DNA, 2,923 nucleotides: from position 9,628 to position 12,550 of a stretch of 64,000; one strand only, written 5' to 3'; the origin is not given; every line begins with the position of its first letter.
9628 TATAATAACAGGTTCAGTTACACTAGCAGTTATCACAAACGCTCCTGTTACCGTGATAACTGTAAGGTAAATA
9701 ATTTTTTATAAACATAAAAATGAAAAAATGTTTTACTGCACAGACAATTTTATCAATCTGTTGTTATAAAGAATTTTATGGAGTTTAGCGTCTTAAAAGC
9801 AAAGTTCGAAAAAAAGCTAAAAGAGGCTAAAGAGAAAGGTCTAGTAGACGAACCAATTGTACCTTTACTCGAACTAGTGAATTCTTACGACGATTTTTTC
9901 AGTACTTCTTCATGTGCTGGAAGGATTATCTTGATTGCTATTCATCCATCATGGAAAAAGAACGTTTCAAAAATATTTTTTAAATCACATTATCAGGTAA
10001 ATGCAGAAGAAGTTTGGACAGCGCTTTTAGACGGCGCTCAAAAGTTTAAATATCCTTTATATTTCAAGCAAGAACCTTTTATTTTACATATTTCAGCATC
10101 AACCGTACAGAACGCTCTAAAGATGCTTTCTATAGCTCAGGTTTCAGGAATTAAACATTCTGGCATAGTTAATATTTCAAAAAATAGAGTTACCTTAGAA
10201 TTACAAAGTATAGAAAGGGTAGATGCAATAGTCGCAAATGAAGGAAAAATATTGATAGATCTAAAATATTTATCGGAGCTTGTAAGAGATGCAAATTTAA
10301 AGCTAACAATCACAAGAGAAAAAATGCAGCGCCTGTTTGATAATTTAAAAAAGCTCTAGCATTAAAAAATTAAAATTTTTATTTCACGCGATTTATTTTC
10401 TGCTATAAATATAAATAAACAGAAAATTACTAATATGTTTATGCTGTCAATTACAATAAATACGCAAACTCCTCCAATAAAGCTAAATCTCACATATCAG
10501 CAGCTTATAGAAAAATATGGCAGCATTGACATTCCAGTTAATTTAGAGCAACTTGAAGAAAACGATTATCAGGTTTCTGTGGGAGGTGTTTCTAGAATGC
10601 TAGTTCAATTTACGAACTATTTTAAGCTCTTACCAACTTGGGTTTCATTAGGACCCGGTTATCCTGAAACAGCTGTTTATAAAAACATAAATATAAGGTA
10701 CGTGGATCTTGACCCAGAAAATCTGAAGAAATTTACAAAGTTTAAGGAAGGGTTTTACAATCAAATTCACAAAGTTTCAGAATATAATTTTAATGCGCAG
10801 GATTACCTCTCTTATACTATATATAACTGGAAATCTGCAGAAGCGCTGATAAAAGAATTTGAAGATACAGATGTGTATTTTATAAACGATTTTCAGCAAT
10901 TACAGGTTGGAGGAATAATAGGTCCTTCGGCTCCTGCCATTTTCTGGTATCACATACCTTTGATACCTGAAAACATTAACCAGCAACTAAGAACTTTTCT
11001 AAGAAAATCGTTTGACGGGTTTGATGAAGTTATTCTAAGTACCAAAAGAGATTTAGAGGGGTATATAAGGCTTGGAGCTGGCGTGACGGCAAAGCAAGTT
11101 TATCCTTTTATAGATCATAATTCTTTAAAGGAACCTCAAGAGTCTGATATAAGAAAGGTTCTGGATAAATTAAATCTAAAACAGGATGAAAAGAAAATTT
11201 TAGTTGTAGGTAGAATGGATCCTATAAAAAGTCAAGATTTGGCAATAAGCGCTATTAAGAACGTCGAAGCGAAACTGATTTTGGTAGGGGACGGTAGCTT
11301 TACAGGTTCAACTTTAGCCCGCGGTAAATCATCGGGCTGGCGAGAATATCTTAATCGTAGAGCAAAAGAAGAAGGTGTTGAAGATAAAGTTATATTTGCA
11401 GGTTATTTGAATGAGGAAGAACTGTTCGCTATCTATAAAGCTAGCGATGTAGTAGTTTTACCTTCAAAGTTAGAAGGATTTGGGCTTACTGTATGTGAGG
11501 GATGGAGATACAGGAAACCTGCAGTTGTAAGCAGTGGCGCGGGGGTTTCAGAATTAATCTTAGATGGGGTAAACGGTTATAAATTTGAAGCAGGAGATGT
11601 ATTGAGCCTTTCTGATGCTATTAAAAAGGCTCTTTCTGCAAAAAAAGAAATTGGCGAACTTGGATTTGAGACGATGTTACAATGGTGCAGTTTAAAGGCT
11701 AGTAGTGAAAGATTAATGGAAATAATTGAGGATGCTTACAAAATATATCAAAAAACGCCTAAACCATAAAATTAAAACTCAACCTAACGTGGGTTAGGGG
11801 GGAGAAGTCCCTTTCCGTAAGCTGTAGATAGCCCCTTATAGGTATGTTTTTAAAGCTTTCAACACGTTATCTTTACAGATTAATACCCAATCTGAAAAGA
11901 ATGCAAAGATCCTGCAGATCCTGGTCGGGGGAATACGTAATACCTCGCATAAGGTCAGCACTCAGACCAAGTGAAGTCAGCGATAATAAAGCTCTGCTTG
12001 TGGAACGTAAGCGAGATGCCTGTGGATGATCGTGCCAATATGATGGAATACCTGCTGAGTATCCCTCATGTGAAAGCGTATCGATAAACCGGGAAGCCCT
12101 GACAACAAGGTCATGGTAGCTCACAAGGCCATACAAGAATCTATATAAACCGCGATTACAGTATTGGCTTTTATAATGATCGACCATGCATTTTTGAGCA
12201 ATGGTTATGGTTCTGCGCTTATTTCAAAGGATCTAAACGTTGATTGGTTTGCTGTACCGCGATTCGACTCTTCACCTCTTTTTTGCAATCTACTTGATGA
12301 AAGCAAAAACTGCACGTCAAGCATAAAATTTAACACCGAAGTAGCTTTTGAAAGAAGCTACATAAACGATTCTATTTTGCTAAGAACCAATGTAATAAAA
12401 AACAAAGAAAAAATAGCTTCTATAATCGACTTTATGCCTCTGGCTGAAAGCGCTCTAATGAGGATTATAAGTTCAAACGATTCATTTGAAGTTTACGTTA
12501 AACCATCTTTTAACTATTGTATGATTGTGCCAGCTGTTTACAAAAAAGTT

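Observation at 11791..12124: Two-member family of a conserved, structured non-coding element (copy 1; partner at 61883-62112)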

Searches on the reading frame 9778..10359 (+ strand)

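Call 15: search_protein_families(library=pfam, proteins=[window:9778-10359:+])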
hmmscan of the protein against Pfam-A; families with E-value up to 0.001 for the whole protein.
window:9778-10359:+ (193 aa): 1 family
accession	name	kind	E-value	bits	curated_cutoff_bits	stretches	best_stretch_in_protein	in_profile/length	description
PF02676.19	TYW3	-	1.4e-43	149.1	27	1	7-191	3-210/211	Methyltransferase TYW3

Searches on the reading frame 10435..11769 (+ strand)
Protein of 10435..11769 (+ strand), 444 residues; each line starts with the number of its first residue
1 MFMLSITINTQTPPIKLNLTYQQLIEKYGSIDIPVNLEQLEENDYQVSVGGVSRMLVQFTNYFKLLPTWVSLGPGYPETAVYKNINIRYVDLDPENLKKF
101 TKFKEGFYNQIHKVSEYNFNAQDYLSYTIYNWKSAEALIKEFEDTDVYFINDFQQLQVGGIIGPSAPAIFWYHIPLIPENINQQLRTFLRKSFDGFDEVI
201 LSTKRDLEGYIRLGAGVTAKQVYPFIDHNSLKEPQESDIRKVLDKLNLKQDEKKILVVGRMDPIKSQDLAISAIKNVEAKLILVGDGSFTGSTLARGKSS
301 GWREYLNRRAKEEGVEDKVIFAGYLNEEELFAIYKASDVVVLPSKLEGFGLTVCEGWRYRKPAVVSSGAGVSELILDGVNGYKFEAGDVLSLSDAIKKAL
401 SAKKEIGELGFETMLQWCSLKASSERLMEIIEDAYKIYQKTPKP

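Call 14: find_encoding_contigs(protein=window:10435-11769:+, flank=3000, max_places=6)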
Protein window:10435-11769:+ (444 aa): no gene with exactly this product is on record in the collection.

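Call 15: search_protein_families(library=pfam, proteins=[window:10435-11769:+])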
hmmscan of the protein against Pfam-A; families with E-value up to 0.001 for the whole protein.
window:10435-11769:+ (444 aa): 4 families
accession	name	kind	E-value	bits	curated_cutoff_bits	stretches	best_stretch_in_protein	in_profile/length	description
PF00534.26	Glycos_transf_1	-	1.5e-31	109.7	26.4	1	242-404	5-160/172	Glycosyl transferases group 1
PF13692.12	Glyco_trans_1_4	-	6.3e-26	91.8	27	1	253-401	2-141/142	Glycosyl transferases group 1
PF20706.3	GT4-conflict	-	1.5e-14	54.2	26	1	249-380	194-325/385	Family 4 Glycosyltransferase in conflict systems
PF21269.3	TreT_GT1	-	2.5e-06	27.7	27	1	100-204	40-140/144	Trehalose synthase, N-terminal domain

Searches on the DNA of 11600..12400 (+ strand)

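Call 4: search_rna_families(source=window, start=11600, end=12400, threshold=evalue, max_evalue=10, show_alignments=2)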
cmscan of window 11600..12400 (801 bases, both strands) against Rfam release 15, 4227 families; matches with E-value up to 10: 5.
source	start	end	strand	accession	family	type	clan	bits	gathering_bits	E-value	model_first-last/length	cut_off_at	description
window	12339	12400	+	RF04331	Plastid-clpP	Cis-reg;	-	19.6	55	1.6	1-69/69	no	Plastid-clpP 5UTR RNA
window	11820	11915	+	RF01797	fstAT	Gene; antitoxin;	-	18.9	72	1.5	1-94/94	no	Fst antitoxin sRNA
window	11656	11763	+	RF01932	bxd_4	Gene; lncRNA;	-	16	40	3.2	1-106/106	no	Bithoraxoid conserved region 4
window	12289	12317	+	RF00287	SNORD44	Gene; snRNA; snoRNA; CD-box;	CL00060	13.7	40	8.2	1-61/61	no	Small nucleolar RNA SNORD44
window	11600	11724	+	RF01493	rli37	Gene; sRNA;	-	13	90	6.8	120-247/247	5'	Listeria sRNA rli37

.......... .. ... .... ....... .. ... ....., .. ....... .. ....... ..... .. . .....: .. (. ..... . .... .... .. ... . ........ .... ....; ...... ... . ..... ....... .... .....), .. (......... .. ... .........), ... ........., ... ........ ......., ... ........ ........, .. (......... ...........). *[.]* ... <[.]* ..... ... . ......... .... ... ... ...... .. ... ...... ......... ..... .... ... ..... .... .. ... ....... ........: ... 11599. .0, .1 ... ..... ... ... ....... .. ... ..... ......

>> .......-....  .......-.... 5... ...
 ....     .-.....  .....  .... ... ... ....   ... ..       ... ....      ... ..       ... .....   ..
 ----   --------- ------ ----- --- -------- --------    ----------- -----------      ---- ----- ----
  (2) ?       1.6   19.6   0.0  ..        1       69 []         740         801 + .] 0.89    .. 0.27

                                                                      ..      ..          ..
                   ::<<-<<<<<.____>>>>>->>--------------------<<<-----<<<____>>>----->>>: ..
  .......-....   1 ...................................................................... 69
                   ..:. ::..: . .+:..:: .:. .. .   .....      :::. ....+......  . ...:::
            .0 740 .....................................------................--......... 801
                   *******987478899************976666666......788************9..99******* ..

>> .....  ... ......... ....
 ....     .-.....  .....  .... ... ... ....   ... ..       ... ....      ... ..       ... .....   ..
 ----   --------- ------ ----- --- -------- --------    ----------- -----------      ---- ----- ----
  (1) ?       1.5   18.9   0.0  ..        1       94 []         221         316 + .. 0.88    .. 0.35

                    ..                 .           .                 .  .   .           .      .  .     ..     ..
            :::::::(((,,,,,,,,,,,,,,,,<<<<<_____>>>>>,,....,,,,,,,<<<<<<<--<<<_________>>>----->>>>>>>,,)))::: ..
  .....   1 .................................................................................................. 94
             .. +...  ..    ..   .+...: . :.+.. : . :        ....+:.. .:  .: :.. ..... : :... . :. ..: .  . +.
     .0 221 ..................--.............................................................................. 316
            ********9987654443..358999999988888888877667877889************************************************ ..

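Call 74: build_rna_model(alignment_id=A2)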
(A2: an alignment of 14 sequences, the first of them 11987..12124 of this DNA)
Model R1 built from alignment A2 (14 sequences, 203 columns); structure: RNAalifold consensus.
model positions 151; base pairs 24; branch points 2; effective number of sequences 2.27; information 0.59 bits per position. Calibrated on 0.2 Mb of random sequence (short: E-values are rough).
structure used (alignment columns):
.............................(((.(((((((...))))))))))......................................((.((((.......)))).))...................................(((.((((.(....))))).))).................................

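Call 75: search_with_rna_model(model_id=R1, source=window, max_evalue=1)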
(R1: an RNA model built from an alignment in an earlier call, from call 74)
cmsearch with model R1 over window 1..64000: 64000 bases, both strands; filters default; matches with E-value up to 1: 3.
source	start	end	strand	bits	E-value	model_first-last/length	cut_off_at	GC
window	11987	12124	+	136.1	1.9e-35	1-151/151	no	0.49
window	61976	62112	+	96.7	9.7e-25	1-151/151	no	0.45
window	52693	52795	-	46.2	5.4e-11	1-151/151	no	0.51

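Call 76: search_with_rna_model(model_id=R1, sources=[L010, L011, L012, L013, L015, L016, L017, L021, L023, L025, L026, L027, L030, L035, L036, L037, L038, L039, L040, L041, L042, L043, L044, L045, L046, L047, L048, L049, L050, L051, L052, L053, L054, L055, L056, L057, L058, L059, L060, L061, L062, L063, L064, L065, L066, L067, L068, L069, L070, L078, L079, L081, L082, L085], max_evalue=0.01)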
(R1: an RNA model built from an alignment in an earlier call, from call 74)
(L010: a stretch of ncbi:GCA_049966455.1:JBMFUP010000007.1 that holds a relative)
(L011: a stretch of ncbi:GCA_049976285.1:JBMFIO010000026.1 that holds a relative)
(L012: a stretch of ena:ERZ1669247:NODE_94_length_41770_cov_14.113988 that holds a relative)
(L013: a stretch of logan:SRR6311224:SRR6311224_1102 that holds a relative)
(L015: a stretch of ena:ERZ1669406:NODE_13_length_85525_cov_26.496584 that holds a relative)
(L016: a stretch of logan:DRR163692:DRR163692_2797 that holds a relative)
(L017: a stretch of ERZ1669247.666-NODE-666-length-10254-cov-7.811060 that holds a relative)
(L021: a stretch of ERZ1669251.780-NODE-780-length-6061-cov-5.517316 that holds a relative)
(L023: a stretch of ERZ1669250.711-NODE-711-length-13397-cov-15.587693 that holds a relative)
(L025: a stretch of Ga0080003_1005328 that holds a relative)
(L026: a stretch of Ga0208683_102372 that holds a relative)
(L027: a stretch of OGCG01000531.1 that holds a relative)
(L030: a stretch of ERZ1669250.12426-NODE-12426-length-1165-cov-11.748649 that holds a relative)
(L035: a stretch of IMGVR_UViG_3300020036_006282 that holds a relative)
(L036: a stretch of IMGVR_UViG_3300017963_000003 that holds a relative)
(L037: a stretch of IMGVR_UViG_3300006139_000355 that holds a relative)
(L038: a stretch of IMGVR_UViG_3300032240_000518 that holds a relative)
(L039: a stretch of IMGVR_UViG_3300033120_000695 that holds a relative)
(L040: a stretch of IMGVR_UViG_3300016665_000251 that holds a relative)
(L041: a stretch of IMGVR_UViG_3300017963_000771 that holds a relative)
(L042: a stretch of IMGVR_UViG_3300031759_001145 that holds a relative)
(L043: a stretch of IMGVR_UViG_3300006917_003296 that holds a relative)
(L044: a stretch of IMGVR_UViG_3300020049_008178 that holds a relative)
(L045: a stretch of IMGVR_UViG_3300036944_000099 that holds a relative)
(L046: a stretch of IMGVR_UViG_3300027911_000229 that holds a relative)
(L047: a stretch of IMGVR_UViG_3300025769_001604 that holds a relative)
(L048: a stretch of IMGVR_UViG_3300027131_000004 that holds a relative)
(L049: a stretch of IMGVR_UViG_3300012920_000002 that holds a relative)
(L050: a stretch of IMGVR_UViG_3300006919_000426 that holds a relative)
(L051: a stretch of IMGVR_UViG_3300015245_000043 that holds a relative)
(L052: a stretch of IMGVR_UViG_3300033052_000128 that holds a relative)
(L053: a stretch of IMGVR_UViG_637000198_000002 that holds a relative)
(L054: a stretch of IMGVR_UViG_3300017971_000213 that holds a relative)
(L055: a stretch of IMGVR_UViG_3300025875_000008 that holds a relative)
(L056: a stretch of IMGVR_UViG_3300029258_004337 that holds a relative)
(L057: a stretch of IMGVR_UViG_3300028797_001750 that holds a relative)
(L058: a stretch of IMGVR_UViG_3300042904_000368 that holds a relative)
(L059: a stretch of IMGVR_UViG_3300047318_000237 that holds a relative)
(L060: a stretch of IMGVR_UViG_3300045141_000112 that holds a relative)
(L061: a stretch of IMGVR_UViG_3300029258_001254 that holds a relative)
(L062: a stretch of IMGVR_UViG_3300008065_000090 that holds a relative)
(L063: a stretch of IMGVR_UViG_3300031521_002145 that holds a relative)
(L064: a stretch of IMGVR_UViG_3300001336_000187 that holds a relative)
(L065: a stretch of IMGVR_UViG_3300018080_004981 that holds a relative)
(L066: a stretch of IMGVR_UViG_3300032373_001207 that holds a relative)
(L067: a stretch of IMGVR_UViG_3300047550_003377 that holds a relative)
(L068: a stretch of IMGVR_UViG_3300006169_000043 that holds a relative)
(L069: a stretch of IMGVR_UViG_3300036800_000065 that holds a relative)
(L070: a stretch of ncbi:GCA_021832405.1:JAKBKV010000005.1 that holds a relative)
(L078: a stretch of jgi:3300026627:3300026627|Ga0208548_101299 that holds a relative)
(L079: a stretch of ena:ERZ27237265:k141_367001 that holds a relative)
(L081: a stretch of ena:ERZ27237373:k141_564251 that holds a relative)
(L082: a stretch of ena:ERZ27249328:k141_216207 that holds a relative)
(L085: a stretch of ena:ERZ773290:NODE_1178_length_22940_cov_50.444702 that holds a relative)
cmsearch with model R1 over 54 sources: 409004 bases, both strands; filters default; matches with E-value up to 0.01: 15.
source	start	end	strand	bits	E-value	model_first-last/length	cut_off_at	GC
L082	1824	1974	+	163.5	4.5e-42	1-151/151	no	0.5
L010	9803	9949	+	160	4e-41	1-151/151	no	0.54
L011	3554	3700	+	160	4e-41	1-151/151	no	0.54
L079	2021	2171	+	154.5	1.2e-39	1-151/151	no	0.62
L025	3511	3649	-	152.2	5e-39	1-151/151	no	0.53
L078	2627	2765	+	151.8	6.5e-39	1-151/151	no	0.54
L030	972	1115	+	149.7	2.4e-38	1-151/151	no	0.53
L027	2189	2326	-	146.1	2.3e-37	1-151/151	no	0.55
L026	289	432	+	139.4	1.6e-35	1-151/151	no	0.46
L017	6211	6349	-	134.8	2.7e-34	1-151/151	no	0.51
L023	3905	4043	-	134.8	2.7e-34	1-151/151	no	0.51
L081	1185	1362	+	132.2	1.4e-33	1-151/151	no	0.48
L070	2648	2825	+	129.2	9.1e-33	1-151/151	no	0.51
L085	2579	2731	+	110.1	1.4e-27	1-151/151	no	0.5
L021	5715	5851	+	96.7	6.2e-24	1-151/151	no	0.45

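Call 98: search_dna_similar(query=window:11784-12124:+, collection=plasmids, mode=distant, max_rows=8)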
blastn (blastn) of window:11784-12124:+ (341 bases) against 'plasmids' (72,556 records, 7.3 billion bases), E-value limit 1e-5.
No match.

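Call 99: search_with_rna_model(model_id=R1, source=window, filters=off, max_evalue=5)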
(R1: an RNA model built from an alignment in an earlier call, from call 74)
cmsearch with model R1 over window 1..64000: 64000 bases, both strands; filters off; matches with E-value up to 5: 14.
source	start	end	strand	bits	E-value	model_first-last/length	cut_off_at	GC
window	11987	12124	+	136.1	1.9e-35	1-151/151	no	0.49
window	61976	62112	+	96.7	9.7e-25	1-151/151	no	0.45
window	52693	52795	-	46.3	4.8e-11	1-151/151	no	0.51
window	52761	52861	+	10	0.36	1-151/151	no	0.36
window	38789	38821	-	8.9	0.72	56-88/151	no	0.15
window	43723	43821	+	7.6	1.7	1-151/151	no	0.28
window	58280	58303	+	7.4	1.9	121-144/151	no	0.33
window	34830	34972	-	7.2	2.1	1-151/151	no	0.36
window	28175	28311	-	6.6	3.1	1-151/151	no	0.32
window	4529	4724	+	6.5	3.3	1-151/151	no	0.35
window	39236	39302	-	6.3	3.8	1-151/151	no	0.3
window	38240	38358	-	6.2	4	1-151/151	no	0.32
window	44697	44716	+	6.1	4.2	8-27/151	no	0.6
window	7747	7853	+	5.9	4.9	1-151/151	no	0.36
